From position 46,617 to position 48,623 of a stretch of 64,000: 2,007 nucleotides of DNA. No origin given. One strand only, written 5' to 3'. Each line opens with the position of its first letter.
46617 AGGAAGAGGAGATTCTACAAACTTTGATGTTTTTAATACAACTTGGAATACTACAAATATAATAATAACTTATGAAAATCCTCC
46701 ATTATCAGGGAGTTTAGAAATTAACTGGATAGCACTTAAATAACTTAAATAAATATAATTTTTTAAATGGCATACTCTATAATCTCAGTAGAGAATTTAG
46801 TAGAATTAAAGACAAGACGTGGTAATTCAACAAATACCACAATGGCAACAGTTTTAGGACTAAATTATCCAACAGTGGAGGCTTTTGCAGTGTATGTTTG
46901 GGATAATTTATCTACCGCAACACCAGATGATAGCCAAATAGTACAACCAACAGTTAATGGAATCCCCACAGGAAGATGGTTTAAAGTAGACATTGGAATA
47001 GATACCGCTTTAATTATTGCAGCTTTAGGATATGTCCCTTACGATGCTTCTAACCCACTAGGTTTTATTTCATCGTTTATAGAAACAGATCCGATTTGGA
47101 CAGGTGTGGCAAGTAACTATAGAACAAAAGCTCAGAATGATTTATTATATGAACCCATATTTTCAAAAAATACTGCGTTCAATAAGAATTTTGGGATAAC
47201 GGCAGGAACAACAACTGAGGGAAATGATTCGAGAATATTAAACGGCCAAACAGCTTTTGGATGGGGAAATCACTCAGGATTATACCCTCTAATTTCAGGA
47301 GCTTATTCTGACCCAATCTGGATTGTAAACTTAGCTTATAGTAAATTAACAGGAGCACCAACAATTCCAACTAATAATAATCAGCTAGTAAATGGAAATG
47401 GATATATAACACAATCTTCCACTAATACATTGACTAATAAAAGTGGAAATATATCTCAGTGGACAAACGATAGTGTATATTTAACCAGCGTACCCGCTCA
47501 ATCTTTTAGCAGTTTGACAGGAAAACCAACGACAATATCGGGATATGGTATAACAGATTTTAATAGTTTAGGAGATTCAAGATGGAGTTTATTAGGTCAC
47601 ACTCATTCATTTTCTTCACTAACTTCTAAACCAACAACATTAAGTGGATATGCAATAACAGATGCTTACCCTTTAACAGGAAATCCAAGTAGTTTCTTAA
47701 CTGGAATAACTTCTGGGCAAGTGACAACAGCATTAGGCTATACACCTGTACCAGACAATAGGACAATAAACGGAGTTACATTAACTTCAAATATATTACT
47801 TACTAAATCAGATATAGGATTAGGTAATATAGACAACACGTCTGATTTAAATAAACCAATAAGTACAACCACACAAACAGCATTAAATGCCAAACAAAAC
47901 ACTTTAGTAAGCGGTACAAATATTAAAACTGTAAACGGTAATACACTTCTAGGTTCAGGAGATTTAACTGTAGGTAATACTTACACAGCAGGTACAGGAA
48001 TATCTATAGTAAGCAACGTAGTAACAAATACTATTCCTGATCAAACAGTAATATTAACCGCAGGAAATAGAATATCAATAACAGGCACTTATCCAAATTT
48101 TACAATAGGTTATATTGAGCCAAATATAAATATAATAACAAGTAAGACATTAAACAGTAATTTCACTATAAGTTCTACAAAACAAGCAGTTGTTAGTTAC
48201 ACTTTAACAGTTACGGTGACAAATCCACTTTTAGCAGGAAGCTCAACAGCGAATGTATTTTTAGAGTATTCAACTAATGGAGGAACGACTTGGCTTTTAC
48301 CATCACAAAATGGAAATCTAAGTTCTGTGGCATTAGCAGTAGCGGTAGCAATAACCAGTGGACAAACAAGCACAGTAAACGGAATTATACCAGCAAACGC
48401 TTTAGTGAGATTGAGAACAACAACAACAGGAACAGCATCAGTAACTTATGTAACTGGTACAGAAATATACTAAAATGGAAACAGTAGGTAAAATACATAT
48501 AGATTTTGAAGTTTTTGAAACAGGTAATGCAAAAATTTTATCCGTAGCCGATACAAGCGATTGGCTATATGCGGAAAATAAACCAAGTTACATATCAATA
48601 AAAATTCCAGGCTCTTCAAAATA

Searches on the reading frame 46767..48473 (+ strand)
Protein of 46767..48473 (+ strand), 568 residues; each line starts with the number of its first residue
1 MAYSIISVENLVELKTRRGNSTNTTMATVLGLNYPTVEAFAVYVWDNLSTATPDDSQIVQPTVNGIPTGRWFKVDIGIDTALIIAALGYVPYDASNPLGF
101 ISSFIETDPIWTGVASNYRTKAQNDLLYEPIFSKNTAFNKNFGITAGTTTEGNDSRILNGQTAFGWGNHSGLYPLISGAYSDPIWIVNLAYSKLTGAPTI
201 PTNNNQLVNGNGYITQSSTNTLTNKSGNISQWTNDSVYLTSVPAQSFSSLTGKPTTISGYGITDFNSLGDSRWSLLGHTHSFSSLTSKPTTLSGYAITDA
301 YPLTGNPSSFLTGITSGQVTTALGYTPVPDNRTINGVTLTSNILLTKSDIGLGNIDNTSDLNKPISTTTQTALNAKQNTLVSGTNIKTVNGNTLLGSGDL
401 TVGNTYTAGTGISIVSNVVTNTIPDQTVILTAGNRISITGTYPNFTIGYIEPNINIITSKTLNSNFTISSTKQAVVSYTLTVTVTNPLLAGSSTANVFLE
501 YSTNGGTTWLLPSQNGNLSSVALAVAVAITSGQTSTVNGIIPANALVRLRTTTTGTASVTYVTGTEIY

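Call 11: search_protein_families(library=phrogs, proteins=[window:46767-48473:+], max_evalue=0.001)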
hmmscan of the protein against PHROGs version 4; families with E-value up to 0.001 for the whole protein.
window:46767-48473:+ (568 aa): 20 families
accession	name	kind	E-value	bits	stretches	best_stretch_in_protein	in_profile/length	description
phrog_31472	-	unknown function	7.4e-25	89.1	2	242-411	78-251/359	-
phrog_13892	-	tail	3.4e-13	50.4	1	340-418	558-631/676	minor tail protein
phrog_5207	-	unknown function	1.3e-12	48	1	340-408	464-520/689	-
phrog_35419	-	tail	2.3e-11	44.5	1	300-389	135-222/414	tail fiber protein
phrog_30593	-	unknown function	1.1e-10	42.2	1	333-417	94-171/322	-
phrog_38707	-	unknown function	4.4e-10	39.8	1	344-417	403-475/675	-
phrog_8780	-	tail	2.1e-09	37.1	1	333-415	416-493/755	minor tail protein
phrog_2952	-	tail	1.4e-08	35.2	1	338-384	181-226/488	minor tail protein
phrog_7557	-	head and packaging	2.5e-08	33.1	1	333-374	633-674/1221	virion structural protein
phrog_7449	-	unknown function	2.9e-08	32.9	1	328-379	421-474/1714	-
phrog_38418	-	unknown function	3e-08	34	1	341-413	284-352/472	-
phrog_28171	-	unknown function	3.6e-08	33.5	1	274-317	86-127/476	-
phrog_16348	-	unknown function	7.1e-08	32.2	1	363-402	223-262/818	-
phrog_8078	-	head and packaging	1e-07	31.2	1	340-376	454-490/1392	virion structural protein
phrog_23008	-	tail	1e-06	28.3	1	314-358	664-708/812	tail fiber protein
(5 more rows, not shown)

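Call 32: search_protein_families(library=pfam, proteins=[window:46767-48473:+], max_evalue=0.01)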
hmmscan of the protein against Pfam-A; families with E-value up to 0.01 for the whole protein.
window:46767-48473:+ (568 aa): 1 family
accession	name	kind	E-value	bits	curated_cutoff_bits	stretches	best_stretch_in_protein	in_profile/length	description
PF21471.3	Reelin_subrepeat-B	-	0.0016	18.7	27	1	468-513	32-76/127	Reelin subrepeat B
